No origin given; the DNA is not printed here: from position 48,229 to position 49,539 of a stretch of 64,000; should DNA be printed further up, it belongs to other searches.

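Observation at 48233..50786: Three-gene DNA-targeting islet inserted into the conserved truA-rplM-rpsI-cwlD neighbourhood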

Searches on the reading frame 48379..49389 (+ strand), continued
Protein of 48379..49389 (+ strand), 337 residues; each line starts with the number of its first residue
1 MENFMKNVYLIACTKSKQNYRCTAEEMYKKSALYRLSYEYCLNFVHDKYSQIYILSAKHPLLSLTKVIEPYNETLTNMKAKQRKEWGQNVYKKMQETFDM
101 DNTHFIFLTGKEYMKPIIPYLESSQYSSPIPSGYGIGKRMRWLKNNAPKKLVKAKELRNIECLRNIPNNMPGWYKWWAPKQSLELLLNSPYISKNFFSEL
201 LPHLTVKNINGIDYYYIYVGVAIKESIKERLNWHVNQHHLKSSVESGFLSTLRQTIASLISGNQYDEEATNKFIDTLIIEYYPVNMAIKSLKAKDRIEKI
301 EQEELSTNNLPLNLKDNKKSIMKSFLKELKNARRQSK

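Call 40: predict_structure(alignment_id=A1)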
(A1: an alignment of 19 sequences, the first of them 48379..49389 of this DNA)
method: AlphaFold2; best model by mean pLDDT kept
length: 337 residues; sequences in the alignment: 19
mean_pLDDT: 89.6   pTM: 0.62
mean pLDDT of the five models: 89.6, 87.7, 86.6, 86.6, 84.0
residues with pLDDT >= 90: 213; 70-90: 113; 50-70: 8; < 50: 3
segments of 3 or more residues with pLDDT < 50: 1-3
pLDDT, mean of each block of 10 residues (from residue 1): 74 87 92 88 81 93 94 88 95 95 92 91 89 72 72 94 88 96 96 94 90 93 95 94 84 95 95 97 86 88 90 86 93 91
secondary structure, 60 per line:
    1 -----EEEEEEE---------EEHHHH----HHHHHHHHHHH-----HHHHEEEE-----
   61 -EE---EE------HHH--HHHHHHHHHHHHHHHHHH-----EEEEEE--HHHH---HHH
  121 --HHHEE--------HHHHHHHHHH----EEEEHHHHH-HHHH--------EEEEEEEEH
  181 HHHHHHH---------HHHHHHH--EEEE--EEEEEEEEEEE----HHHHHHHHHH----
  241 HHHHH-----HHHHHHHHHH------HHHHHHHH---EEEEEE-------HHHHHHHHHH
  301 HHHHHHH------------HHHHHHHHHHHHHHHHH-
elements in order: E6-12 H24-27 H32-42 H48-51 E52-55 H80-97 E103-108 H111-114 H136-145 E150-153 H154-158 H160-163 E172-179 H180-187 H197-203 E206-209 E212-222 H227-236 H241-245 H251-260 H267-274 E278-283 H291-307 H320-336

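Call 43: fold_search(model_id=the predicted structure, library=pdb)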
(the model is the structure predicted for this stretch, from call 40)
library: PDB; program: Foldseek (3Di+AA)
matches with E <= 10: 335; with E <= 0.001: 0
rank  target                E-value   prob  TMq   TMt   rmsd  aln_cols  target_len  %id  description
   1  5caj_A                1.9e-03  1.00  0.28  0.36   5.5       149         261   17  Crystal structure of E. coli YaaA, a member of the DUF328/UPF0246 family (released 2016-02-24)
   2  7k5z_A                8.2e-02  0.16  0.21  0.19  24.6       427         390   10  Crystal Structure of Argininosuccinate synthase from Legionella pneumophila Philadelphia 1 in complex with ANPPNP and  (released 2020-09-30)
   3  6d6q_K                8.7e-02  0.21  0.19  0.10  19.1       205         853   13  Human nuclear exosome-MTR4 RNA complex - overall reconstruction (released 2018-06-20)
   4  7aof_A                1.0e-01  0.06  0.12  0.05  24.5       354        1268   11  Atomic structure of the poxvirus transcription late pre-initiation complex (released 2021-10-06)
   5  5x9d                  1.5e-01  0.09  0.15  0.16  20.7       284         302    9  Crystal structure of homoserine dehydrogenase in complex with L-cysteine and NAD (released 2018-05-02)
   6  8isy_B                1.9e-01  0.08  0.14  0.11  25.2       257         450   12  Cryo-EM structure of free-state Crt-SPARTA (released 2023-10-18)
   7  6ric_A                2.3e-01  0.02  0.11  0.04  24.4       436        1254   10  Structure of the core Vaccinia Virus DNA-dependent RNA polymerase complex (released 2019-12-18)
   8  6ulh_A                2.5e-01  0.07  0.15  0.14  23.7       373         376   10  Structure of MavC in complex with its substrate in R3 spacegroup (released 2020-05-27)
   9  1vl2_C                3.6e-01  0.08  0.20  0.17  24.6       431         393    8  Crystal structure of Argininosuccinate synthase (TM1780) from Thermotoga maritima at 1.65 A resolution (released 2004-08-17)
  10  6k3b_A                3.6e-01  0.06  0.16  0.15  24.6       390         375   10  Crystal structure of Lpg2147-Lpg2149 complex (released 2020-04-01)
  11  7bxh_B                3.8e-01  0.07  0.18  0.16  24.6       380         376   10  MavC-Lpg2149 complex (released 2020-05-20)
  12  6ums_A                5.6e-01  0.05  0.16  0.15  24.2       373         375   10  Crystal structure of MavC in complex with its substrate mimic in C222(1) space group (released 2020-05-27)
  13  4ydr_A                5.9e-01  0.06  0.14  0.15  18.9       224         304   10  Crystal structure of oxidized homoserine dehydrogenase of Sulfolobus tokodaii (released 2015-11-11)
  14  2vfe_B                6.3e-01  0.10  0.17  0.21  10.5       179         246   10  Crystal structure of F96S mutant of Plasmodium falciparum triosephosphate isomerase with 3- phosphoglycerate bound at  (released 2008-12-09)
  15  8z8y_B                7.0e-01  0.04  0.14  0.12  24.4       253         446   12  Crystal structure of CrtAgo/CrtTIR-APAZ complex (released 2025-03-12)
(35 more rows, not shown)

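Call 45: search_protein_families(library=phrogs, proteins=[window:48391-49389:+], max_evalue=0.01)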
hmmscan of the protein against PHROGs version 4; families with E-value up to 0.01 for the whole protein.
window:48391-49389:+ (333 aa): 2 families
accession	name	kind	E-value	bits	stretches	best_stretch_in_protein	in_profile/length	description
phrog_5935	-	unknown function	6.2e-13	49.9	1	3-113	8-112/155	-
phrog_5436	-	unknown function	1.2e-05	26.1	1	3-69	128-193/267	-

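Call 50: search_protein_families(library=pfam, proteins=[L065:1026-1658:+, L066:8609-9247:+, L067:4856-5590:+, L073:567-1265:+, L063:378-1118:+, L066:8016-8609:+, L062:202-783:+], max_evalue=0.01)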
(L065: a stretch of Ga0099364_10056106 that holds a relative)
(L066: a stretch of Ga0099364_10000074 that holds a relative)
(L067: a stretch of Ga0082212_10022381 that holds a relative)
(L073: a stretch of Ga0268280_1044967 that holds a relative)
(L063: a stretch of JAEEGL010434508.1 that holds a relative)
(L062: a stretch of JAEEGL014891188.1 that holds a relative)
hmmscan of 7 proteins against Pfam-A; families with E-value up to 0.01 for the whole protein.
L065:1026-1658:+ (211 aa): 1 family
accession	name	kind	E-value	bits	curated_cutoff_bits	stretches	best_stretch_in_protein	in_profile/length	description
PF21818.3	DUF6884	-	0.0034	17.9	30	1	73-176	19-119/135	Family of unknown function (DUF6884)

L066:8609-9247:+ (213 aa): 1 family
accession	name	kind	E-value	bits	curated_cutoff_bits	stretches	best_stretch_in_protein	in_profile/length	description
PF21818.3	DUF6884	-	3.8e-05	24.3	30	1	71-167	17-110/135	Family of unknown function (DUF6884)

L067:4856-5590:+ (245 aa): 1 family
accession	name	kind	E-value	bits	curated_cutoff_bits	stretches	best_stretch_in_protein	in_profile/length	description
PF21818.3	DUF6884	-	1.3e-06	29.1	30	1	99-202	13-119/135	Family of unknown function (DUF6884)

L073:567-1265:+ (233 aa): 1 family
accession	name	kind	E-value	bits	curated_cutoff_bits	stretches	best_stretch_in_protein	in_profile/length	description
PF21818.3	DUF6884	-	0.0063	17.1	30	1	109-137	38-66/135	Family of unknown function (DUF6884)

L063:378-1118:+ (247 aa): 8 families
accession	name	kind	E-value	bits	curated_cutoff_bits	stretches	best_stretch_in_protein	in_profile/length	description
PF13175.12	AAA_15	-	5.1e-17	63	32.1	2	153-202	324-374/374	AAA ATPase domain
PF13304.12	AAA_21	-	8e-15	56.1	27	2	159-203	260-304/304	AAA domain, putative AbiEii toxin, Type IV TA system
PF02463.25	SMC_N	-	3.6e-11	43.4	40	1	32-199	10-199/220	RecF/RecN/SMC N terminal domain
PF13476.12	AAA_23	-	9.2e-11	43.2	27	1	25-103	10-74/201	AAA domain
PF00005.33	ABC_tran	-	4.2e-05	24.6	25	1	44-166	13-135/137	ABC transporter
PF13555.12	AAA_29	-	5.2e-05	23.4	27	1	34-66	14-46/61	P-loop containing region of AAA domain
PF03193.22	RsgA_GTPase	-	0.0032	17.7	30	1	40-64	104-128/174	RsgA GTPase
PF13401.12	AAA_22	-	0.0049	17.6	27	0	44-188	7-112/130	AAA domain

L066:8016-8609:+ (198 aa): 1 family
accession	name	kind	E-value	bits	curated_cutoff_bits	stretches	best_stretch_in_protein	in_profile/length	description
PF20815.3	GIY_YIG_2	-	3.9e-22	79.3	22.4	1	24-185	1-151/153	GIY-YIG catalytic domain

L062:202-783:+ (194 aa): 2 families
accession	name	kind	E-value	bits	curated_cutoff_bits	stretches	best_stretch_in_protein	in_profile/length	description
PF20815.3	GIY_YIG_2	-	9.5e-21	74.8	22.4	1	26-188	1-152/153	GIY-YIG catalytic domain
PF22133.1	Toxin_BN_H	-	0.005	16.8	52.2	1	125-185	98-155/276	Botulinum neurotoxin, helical domain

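Call 51: search_protein_families(library=padloc, proteins=[L065:1026-1658:+, L066:8609-9247:+, L067:4856-5590:+, L073:567-1265:+, L063:378-1118:+, L066:8016-8609:+, L062:202-783:+], max_evalue=1)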
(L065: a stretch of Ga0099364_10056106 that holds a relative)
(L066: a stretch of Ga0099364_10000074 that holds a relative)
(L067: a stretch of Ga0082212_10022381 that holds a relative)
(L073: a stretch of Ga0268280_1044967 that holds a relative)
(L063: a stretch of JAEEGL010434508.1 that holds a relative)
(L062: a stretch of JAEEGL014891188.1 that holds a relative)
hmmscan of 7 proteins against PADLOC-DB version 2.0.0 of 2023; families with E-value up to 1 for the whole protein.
L065:1026-1658:+ (211 aa): 5 families
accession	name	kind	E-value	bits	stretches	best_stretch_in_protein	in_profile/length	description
PDLC02815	DpdC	-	9.9e-06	23.2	1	84-125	71-112/312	DpdC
PDLC02818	DpdC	-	0.0002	18.8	1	56-129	41-118/319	DpdC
PDLC04712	PDC-M57A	-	0.00094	17.6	1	74-153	23-100/138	-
PDLC02817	DpdC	-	0.0018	15.6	1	87-161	76-154/299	DpdC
PDLC02813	DpdC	-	0.011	13.1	1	85-131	69-114/310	DpdC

L066:8609-9247:+ (213 aa): 6 families
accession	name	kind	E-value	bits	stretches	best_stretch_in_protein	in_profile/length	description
PDLC02815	DpdC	-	3.5e-06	24.6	1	47-123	33-110/312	DpdC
PDLC04712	PDC-M57A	-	6.9e-06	24.5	1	70-166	19-112/138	-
PDLC02816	DpdC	-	0.00021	18.7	1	71-142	55-131/313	DpdC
PDLC02818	DpdC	-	0.00028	18.2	1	55-125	40-114/319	DpdC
PDLC02817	DpdC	-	0.013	12.8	1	87-138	76-130/299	DpdC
PDLC02813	DpdC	-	0.025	11.9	1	84-122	67-106/310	DpdC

L067:4856-5590:+ (245 aa): 6 families
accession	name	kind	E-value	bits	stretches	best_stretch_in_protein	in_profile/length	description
PDLC02815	DpdC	-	9.7e-08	29.8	1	94-154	46-108/312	DpdC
PDLC02813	DpdC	-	1.3e-06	26.1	1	98-153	47-104/310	DpdC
PDLC04712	PDC-M57A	-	1.8e-06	26.3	1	99-163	16-83/138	-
PDLC02818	DpdC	-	5.1e-06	24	1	98-153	52-109/319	DpdC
PDLC02817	DpdC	-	7.1e-06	23.5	1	114-154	69-110/299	DpdC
PDLC02816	DpdC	-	0.0092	13.3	1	121-150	75-104/313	DpdC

L073:567-1265:+ (233 aa): 6 families
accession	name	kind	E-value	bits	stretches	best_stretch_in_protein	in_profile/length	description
PDLC02815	DpdC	-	6.4e-06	23.8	1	110-148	77-115/312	DpdC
PDLC02818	DpdC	-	1.9e-05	22.1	1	109-137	78-106/319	DpdC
PDLC04712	PDC-M57A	-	0.00056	18.3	1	108-137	41-70/138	-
PDLC02817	DpdC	-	0.00093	16.6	1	109-138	78-107/299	DpdC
PDLC02813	DpdC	-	0.0041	14.5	1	85-143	53-108/310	DpdC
PDLC02820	DpdC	-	0.024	12.7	1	82-136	55-105/165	DpdC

L063:378-1118:+ (247 aa): 158 families (the best 25 are shown)
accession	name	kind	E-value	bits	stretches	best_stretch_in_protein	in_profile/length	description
PDLC02979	AriA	-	8.6e-18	63.3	2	156-202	326-373/373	-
PDLC04135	mad3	-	1.2e-17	62.6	2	157-214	283-339/374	mads_3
PDLC02980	AriA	-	2.5e-16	58.5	2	159-203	260-304/304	-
PDLC00285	PtuA1|PtuA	-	3.4e-15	54.2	2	153-217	279-348/432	AAA ATPase domain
PDLC00091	GajA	-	9.8e-14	49.1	2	158-205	297-345/627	AAA ATPase domain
PDLC00099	GajA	-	1.3e-13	48.8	2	149-203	291-345/626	AAA ATPase domain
PDLC00080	GajA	-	3.2e-13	47.3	2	153-205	287-340/622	AAA ATPase domain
PDLC00298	PtuA1|PtuA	-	3.4e-13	47.4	2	37-67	18-48/423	AAA ATPase domain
PDLC02913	ATPase_I-A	-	4.4e-13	47.2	2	32-120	62-147/508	-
PDLC00283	PtuA1|PtuA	-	7.4e-13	46.4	2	152-215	292-360/448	AAA ATPase domain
PDLC03878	NsnB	-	7.5e-13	46.9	2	158-204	237-283/345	-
PDLC00278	PtuA1|PtuA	-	1.6e-12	45.5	2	37-120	18-91/436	AAA ATPase domain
PDLC00293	PtuA1|PtuA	-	2e-12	44.8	2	155-203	334-387/527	AAA ATPase domain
PDLC00096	GajA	-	5.5e-12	43.2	2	158-204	289-339/630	AAA ATPase domain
PDLC00271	PtuA1|PtuA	-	7.8e-12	43.4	2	30-68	9-49/421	AAA ATPase domain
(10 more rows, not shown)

L066:8016-8609:+ (198 aa): 0 families

L062:202-783:+ (194 aa): 0 families

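Call 54: find_encoding_contigs(protein=P0122, flank=5000, max_places=3)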
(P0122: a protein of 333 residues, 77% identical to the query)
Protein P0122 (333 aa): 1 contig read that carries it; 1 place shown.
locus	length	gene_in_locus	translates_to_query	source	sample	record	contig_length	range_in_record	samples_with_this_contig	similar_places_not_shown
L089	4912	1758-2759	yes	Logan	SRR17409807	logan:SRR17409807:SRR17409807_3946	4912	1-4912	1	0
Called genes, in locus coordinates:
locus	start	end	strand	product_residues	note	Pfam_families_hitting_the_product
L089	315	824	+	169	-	-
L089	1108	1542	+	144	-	PF05014:Nuc_deoxyrib_tr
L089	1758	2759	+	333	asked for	PF21818:DUF6884, PF20815:GIY_YIG_2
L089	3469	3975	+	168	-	PF00293:NUDIX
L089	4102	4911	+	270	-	?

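Call 63: search_protein_families(library=pfam, proteins=[L076:9156-9662:+], max_evalue=0.01)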
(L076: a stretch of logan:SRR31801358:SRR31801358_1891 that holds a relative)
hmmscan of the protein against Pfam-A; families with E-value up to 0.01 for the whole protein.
L076:9156-9662:+ (169 aa): 9 families
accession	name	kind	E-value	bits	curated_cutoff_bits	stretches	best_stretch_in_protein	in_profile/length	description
PF01381.28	HTH_3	-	3.5e-14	53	23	1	6-58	1-53/55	Helix-turn-helix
PF12844.13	HTH_19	-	8.2e-10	38.9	30.2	1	4-56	2-54/64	Helix-turn-helix domain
PF13560.12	HTH_31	-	1.4e-08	35.3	27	1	7-57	7-58/64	Helix-turn-helix domain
PF07022.19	Phage_CI_repr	-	0.00053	20.7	22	1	7-61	4-58/65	Bacteriophage CI repressor helix-turn-helix domain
PF22571.1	LiaI-LiaF-TM_PspC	-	0.001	19.3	27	1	97-164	33-100/142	PspC transmembrane region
PF13384.12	HTH_23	-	0.0028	17.9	24.6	1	9-34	11-37/50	Homeodomain-like domain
PF19592.4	DUF6097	-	0.0053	17.4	27.5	1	89-167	54-133/152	Family of unknown function (DUF6097)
PF04218.19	CENP-B_N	-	0.0082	16.2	21.2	0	14-34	22-42/53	CENP-B N-terminal DNA-binding domain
PF13443.12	HTH_26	-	0.0093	16.6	22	0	5-56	1-53/63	Cro/C1-type HTH DNA-binding domain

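Call 67: search_dna_similar(query=window:48391-49389:+, collection=phages, mode=protein, max_evalue=0.001, max_rows=15)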
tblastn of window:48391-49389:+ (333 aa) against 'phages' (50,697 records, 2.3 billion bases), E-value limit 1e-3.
Records with a match: 14; places in all: 14; records where one place covers at least 80% of the query: 0.
Best place of each record, by identity: <60% 14.
By first word of the organism name: Caulobacter 5; Microbacterium 3; Halorubrum 2; Myxococcus 2; Fusobacterium 1; Bradyrhizobium 1.
By host as written in the record: Caulobacter segnis CBR1 4; Microbacterium paraoxydans NWU1 3; Halorubrum sp. 2; Fusobacterium necrophorum subsp. necrophorum strain FN37 1; Caulobacter sp. CBR1 1; Bradyrhizobium diazoefficiens USDA110 1; Myxococcus xanthus DZ1 1; Myxococcus sp. 1.
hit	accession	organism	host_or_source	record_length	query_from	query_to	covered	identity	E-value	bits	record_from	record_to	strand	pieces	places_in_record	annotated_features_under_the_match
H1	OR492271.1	Fusobacterium phage phiFN37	Fusobacterium necrophorum subsp. ...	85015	1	146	44%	34.9%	2e-14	80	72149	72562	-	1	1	hypothetical protein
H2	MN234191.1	Microbacterium phage Naby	Microbacterium paraoxydans NWU1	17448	3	176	52%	26.6%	3e-9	64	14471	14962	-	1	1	21: hypothetical protein | 20: hypothetical protein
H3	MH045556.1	Microbacterium phage BonaeVitae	Microbacterium paraoxydans NWU1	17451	3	176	52%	26.6%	3e-9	64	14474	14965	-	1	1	21: hypothetical protein | 20: hypothetical protein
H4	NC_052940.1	Microbacterium phage BonaeVitae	Microbacterium paraoxydans NWU1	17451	3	176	52%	26.6%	3e-9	64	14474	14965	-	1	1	21: hypothetical protein | 20: hypothetical protein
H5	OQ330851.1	Caulobacter phage W2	Caulobacter segnis CBR1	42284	1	155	47%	29.8%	2e-11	71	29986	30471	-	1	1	hypothetical protein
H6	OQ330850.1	Caulobacter phage TMCBR4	Caulobacter segnis CBR1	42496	1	155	47%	29.8%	2e-11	71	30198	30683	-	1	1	hypothetical protein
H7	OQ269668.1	Caulobacter phage TMCBR2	Caulobacter segnis CBR1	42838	1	155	47%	29.6%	8e-11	69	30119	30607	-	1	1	hypothetical protein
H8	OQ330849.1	Caulobacter phage TMCBR3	Caulobacter segnis CBR1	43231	1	155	47%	29.6%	2e-10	68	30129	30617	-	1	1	hypothetical protein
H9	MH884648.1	Caulobacter phage Kronos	Caulobacter sp. CBR1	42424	1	155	47%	29.0%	9e-11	69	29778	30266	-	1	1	hypothetical protein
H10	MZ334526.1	Halorubrum tailed virus 29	Halorubrum sp.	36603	1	139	42%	27.3%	2e-6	56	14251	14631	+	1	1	peroxide stress protein YaaA | hypothetical protein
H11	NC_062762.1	Halorubrum tailed virus 29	Halorubrum sp.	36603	1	139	42%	27.3%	2e-6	56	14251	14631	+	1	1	peroxide stress protein YaaA | hypothetical protein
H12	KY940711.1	Bradyrhizobium phage BDU-MI-1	Bradyrhizobium diazoefficiens USDA110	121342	3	144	43%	25.7%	1e-6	56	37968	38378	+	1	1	hypothetical protein (x2)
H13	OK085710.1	Myxococcus phage Mx4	Myxococcus xanthus DZ1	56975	3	120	35%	27.1%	9e-10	66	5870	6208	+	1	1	hypothetical protein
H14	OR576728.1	Myxococcus phage Mx4 ts27htf-1hrm-1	Myxococcus sp.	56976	3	120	35%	27.1%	9e-10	66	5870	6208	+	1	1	hypothetical protein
